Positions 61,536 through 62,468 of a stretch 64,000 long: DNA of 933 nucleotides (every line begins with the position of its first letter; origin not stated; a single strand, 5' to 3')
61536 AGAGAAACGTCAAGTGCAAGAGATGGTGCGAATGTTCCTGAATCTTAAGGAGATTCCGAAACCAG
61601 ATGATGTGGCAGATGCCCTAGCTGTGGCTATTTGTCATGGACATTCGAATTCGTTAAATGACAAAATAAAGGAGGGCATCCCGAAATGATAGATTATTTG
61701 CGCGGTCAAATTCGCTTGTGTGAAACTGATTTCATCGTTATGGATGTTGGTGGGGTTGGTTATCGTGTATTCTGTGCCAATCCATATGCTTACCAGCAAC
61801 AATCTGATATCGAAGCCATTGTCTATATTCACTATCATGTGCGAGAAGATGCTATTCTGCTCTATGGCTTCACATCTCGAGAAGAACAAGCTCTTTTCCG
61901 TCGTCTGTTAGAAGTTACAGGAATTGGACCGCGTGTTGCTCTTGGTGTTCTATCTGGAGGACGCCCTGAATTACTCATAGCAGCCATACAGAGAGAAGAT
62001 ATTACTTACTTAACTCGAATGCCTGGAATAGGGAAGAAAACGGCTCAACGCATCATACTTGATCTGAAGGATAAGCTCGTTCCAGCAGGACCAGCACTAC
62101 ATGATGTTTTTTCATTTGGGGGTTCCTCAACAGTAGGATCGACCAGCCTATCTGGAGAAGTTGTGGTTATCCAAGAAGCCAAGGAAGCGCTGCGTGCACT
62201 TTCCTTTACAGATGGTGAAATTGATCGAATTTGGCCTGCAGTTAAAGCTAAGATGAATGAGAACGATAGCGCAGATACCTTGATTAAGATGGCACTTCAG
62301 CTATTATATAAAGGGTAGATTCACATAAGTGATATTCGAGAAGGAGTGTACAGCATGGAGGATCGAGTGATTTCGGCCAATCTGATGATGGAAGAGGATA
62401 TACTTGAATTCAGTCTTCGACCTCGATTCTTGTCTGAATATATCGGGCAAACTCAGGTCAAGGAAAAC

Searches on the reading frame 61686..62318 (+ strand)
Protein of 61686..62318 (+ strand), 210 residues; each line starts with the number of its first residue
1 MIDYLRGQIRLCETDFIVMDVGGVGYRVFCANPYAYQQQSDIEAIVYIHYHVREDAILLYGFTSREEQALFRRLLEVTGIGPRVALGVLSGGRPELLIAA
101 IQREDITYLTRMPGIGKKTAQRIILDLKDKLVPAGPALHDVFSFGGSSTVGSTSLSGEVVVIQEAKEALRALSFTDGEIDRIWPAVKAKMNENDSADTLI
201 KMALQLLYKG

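Call 116: find_encoding_contigs(protein=window:61686-62318:+, flank=10000, max_places=3)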
Protein window:61686-62318:+ (210 aa): 1 contig read that carries it; 1 place shown.
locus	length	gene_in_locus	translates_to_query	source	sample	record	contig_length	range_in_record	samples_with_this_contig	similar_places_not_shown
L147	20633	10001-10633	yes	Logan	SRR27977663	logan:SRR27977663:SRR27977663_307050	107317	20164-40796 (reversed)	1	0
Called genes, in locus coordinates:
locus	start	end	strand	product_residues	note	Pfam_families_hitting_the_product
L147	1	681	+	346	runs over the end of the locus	PF02885:Glycos_trans_3N, PF00591:Glycos_transf_3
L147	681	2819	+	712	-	PF04879:Molybdop_Fe4S4, PF00384:Molybdopterin, PF01568:Molydop_binding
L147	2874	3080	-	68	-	-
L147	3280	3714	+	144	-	-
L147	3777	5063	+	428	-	PF03447:NAD_binding_3, PF00742:Homoserine_dh, PF01842:ACT, PF22629:ACT_AHAS_ss (weak)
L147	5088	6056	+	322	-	PF00288:GHMP_kinases_N, PF08544:GHMP_kinases_C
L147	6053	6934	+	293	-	PF00800:PDT, PF01842:ACT (weak)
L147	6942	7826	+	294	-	PF01063:Aminotran_4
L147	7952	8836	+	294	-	PF01476:LysM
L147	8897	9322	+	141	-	PF08955:BofC_C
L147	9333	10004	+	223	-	PF02075:RuvC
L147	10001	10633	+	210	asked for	PF01330:RuvA_N, PF14520:HHH_5, PF21176:RecR_HhH (weak)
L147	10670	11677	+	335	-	PF05496:RuvB_N, PF00004:AAA, PF07728:AAA_5, PF17864:AAA_lid_4, PF05491:WHD_RuvB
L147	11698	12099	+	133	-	PF04134:DCC1-like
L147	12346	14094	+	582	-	PF11997:DUF3492, PF13439:Glyco_transf_4, PF00534:Glycos_transf_1, PF13692:Glyco_trans_1_4, PF13524:Glyco_trans_1_2 (weak)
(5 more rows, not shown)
